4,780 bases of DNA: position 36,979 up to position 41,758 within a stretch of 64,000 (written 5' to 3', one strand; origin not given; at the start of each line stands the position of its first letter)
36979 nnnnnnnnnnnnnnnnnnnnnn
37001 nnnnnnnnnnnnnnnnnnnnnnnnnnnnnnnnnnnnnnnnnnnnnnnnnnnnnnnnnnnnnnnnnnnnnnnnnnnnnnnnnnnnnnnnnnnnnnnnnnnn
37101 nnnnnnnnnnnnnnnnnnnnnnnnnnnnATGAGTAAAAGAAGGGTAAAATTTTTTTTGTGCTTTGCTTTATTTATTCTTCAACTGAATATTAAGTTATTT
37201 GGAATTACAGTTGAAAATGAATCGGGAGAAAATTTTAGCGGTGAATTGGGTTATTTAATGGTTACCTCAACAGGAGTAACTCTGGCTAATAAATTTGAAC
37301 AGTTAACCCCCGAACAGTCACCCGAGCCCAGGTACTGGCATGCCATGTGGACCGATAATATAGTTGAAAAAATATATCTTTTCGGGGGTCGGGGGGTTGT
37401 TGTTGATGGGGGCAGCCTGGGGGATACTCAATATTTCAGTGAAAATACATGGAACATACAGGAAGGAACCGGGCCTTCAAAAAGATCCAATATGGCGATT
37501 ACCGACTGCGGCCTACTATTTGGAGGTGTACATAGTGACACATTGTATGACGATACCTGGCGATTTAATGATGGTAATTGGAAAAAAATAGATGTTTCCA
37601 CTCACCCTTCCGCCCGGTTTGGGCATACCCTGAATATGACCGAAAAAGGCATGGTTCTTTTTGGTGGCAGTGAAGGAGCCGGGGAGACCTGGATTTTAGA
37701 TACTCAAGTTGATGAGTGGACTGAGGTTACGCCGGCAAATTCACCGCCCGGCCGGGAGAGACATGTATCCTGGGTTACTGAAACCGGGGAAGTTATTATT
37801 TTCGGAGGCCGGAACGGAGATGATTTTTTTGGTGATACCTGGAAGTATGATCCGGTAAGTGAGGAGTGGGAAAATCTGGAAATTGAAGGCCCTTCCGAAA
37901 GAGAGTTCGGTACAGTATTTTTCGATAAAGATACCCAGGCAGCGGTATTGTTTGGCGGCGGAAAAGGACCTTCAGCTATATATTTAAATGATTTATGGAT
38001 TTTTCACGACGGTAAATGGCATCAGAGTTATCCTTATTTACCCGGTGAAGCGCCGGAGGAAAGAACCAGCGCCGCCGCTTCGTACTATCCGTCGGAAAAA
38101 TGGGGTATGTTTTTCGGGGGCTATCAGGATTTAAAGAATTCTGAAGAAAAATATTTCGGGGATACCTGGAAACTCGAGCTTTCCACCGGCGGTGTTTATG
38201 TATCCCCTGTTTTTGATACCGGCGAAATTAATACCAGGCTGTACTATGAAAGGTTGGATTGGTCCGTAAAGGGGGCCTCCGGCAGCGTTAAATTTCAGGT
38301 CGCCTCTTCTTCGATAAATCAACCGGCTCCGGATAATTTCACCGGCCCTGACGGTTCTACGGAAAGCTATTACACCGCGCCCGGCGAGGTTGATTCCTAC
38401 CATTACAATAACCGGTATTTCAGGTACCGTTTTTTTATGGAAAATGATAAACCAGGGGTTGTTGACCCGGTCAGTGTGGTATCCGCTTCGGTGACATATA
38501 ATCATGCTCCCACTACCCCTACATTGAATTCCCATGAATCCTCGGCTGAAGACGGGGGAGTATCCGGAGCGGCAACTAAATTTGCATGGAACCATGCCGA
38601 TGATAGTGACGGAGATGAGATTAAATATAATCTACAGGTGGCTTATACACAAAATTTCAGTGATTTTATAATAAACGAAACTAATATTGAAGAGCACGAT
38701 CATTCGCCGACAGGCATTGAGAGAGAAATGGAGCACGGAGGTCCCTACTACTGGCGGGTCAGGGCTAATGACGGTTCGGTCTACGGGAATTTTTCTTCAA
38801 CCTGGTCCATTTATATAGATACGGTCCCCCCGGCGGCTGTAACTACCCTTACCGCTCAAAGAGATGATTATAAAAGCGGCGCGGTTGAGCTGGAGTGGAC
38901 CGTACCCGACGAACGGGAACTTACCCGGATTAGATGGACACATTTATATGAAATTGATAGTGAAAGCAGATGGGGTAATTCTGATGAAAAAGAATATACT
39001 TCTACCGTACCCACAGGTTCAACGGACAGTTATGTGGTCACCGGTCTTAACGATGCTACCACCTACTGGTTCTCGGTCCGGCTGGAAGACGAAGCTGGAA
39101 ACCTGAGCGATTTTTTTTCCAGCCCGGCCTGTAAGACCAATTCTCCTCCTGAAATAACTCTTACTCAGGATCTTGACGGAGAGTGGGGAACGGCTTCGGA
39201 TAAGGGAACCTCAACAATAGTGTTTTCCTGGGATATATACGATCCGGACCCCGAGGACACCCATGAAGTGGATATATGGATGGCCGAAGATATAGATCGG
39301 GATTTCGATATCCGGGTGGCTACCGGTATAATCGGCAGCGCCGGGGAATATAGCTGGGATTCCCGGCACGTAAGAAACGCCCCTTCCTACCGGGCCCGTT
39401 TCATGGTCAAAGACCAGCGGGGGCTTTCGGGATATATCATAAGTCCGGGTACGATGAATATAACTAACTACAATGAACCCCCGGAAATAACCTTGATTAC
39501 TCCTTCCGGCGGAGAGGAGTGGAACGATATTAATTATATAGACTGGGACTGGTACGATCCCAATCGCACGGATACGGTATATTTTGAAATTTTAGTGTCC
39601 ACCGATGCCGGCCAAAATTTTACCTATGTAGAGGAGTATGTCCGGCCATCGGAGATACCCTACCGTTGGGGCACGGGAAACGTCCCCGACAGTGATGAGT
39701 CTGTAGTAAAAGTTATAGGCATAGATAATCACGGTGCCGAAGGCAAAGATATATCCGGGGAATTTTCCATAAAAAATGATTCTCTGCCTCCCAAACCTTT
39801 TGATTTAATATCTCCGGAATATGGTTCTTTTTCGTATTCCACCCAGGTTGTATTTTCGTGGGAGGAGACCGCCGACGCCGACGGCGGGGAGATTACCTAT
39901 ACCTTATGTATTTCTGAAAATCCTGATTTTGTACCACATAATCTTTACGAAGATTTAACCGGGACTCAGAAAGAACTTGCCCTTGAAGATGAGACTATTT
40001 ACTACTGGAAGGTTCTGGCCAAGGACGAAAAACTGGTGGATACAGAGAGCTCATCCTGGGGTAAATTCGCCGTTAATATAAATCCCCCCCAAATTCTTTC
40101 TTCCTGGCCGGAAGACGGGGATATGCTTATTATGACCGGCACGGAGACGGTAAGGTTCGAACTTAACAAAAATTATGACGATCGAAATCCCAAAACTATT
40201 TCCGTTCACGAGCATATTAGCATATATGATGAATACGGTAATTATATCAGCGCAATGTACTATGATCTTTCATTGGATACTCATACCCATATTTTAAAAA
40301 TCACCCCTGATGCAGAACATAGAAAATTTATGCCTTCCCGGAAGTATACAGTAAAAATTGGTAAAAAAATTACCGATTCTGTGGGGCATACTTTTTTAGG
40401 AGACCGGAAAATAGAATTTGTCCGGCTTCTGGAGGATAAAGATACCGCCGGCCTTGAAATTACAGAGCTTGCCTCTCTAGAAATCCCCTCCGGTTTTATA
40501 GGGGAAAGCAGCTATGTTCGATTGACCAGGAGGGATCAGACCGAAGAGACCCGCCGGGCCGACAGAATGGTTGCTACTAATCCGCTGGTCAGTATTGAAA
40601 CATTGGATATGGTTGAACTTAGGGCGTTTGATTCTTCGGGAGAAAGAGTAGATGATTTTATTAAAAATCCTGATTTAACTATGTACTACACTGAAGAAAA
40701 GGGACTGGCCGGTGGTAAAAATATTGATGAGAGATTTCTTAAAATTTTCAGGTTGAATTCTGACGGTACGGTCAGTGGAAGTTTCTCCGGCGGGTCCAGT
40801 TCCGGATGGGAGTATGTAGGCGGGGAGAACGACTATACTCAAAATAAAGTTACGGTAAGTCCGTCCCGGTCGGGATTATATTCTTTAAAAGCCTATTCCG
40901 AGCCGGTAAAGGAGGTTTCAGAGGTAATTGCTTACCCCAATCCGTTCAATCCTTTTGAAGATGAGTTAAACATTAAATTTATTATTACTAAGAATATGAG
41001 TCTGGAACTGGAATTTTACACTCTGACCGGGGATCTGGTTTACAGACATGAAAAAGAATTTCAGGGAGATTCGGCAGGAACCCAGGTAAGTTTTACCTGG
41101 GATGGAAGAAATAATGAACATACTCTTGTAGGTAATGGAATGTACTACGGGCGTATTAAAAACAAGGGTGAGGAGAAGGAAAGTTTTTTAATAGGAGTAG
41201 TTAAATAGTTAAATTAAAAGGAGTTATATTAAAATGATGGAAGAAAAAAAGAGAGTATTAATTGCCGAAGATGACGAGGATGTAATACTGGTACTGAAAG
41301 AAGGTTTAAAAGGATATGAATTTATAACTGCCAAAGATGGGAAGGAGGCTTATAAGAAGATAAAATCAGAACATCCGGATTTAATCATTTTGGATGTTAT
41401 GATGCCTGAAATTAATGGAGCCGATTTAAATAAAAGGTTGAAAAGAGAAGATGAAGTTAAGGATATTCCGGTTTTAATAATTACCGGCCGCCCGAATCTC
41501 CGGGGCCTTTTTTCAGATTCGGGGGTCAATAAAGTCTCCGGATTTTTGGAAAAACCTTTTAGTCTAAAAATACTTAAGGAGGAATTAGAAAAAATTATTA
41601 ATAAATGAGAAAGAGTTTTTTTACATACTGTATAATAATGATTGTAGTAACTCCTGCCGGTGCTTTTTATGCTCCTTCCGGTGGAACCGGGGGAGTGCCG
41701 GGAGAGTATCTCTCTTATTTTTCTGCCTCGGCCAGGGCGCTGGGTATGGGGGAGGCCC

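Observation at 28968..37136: KaiA-less kaiB-kaiC pair embedded in a seven-gene two-component signalling island in a non-cyanobacterial (FCB-like) genome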

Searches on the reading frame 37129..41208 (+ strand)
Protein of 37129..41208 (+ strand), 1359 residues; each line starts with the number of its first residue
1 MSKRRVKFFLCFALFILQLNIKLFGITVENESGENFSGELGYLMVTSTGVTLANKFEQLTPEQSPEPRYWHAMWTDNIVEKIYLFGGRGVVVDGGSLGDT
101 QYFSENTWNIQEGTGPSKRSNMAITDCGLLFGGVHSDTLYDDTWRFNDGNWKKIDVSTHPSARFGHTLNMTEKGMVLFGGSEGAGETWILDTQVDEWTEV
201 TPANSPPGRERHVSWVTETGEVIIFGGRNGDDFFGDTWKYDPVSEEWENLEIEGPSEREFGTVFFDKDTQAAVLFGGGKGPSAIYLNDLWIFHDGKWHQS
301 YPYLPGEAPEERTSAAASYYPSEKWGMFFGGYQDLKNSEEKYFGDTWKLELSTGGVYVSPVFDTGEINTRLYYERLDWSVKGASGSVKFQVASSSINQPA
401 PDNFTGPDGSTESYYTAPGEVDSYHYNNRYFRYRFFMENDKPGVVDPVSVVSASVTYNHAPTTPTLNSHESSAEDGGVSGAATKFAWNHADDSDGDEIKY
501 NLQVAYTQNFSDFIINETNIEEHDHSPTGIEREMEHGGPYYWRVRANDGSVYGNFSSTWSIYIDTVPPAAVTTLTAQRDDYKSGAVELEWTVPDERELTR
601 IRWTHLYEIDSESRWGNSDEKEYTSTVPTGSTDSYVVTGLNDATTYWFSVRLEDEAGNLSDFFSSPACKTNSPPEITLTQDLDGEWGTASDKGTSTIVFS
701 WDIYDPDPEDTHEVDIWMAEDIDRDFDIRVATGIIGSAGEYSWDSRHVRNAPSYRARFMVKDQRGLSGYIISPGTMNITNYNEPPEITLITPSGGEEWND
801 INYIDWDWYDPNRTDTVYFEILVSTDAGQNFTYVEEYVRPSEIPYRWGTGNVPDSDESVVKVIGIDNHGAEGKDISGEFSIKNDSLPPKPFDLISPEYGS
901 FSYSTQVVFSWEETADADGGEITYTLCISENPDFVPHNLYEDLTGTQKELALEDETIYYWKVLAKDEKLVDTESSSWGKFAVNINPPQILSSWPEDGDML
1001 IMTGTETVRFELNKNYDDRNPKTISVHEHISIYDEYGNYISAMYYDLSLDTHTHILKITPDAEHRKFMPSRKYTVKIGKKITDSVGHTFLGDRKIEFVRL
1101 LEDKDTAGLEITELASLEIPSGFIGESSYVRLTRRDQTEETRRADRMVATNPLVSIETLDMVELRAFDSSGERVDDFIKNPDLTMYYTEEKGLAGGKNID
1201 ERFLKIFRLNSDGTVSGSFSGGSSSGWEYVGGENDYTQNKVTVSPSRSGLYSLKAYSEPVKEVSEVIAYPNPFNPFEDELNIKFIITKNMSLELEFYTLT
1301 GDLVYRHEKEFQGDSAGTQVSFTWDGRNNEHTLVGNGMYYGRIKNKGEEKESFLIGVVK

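Call 25: search_protein_families(library=pfam, proteins=[window:37129-41208:+], max_evalue=0.001)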
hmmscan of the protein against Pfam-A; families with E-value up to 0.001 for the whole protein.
window:37129-41208:+ (1359 aa): 11 families
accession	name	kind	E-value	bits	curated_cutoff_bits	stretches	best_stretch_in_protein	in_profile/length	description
PF24681.1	Kelch_KLHDC2_KLHL20_DRC7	-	7.7e-45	153.3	50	2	165-353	1-188/221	KLHDC2/KLHL20/DRC7 Kelch-repeats domain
PF24981.1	Beta-prop_ATRN-LZTR1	-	2.3e-24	86.6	50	2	204-347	35-183/289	Attractin/LZTR1 beta-propeller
PF13415.12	Kelch_3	-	1.4e-19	70.2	22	1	220-264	2-46/48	Galactose oxidase, central domain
PF13418.12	Kelch_4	-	1.3e-18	67.1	21.6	1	212-250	5-44/49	Galactose oxidase, central domain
PF13205.12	Big_5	-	2.1e-06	28.8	23.6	1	985-1097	3-103/105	Bacterial Ig-like domain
PF13964.12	Kelch_6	-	4.4e-06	27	25.3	0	217-249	9-42/50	Kelch motif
PF14292.12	SusE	-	1.7e-05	25.4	25.2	0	458-518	8-72/106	SusE outer membrane protein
PF25788.1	Ig_Rha78A_N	-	8.2e-05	23.2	27.4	0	474-551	11-88/105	Rha78A-like, N-terminal immunoglobulin domain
PF07646.21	Kelch_2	-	0.00022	21.5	21.3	0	220-250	12-44/48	Kelch motif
PF01344.31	Kelch_1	-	0.0003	20.7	20.1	1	220-250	12-42/46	Kelch motif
PF18962.6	Por_Secre_tail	-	0.00071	20.3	27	0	1269-1321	2-51/75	Secretion system C-terminal sorting domain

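Call 65: search_protein_families(library=ncbifam, proteins=[window:37129-41208:+], max_evalue=0.001)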
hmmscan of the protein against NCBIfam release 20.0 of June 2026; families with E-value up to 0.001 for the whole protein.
window:37129-41208:+ (1359 aa): 4 families
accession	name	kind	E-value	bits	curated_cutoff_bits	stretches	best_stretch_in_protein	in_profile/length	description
NF033707.1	T9SS_sortase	equivalog_domain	6.1e-07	27.5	420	1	1262-1348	995-1080/1095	type IX secretion system sortase PorU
NF010730.0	PRK14131.1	subfamily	8.6e-05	21.4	416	0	185-278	57-156/384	N-acetylneuraminate epimerase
NF052228.1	T9SS_PorZ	equivalog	0.00018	20.1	260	1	1248-1345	654-742/757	type IX secretion system anionic LPS delivery protein PorZ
NF052323.1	T9SSA_dep_M6i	equivalog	0.00023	19.2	600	1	1258-1352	950-1034/1043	T9SS-dependent M6-like inactivated metalloprotease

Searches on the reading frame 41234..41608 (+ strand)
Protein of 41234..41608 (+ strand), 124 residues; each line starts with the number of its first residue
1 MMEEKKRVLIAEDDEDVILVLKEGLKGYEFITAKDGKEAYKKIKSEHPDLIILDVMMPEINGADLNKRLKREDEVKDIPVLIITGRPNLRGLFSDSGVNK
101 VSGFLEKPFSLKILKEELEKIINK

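Call 25: search_protein_families(library=pfam, proteins=[window:41234-41608:+], max_evalue=0.001)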
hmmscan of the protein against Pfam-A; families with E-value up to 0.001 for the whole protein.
window:41234-41608:+ (124 aa): 1 family
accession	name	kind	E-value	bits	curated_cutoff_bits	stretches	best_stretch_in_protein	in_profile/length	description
PF00072.30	Response_reg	-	2.5e-20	73.1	30.2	1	8-118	1-110/111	Response regulator receiver domain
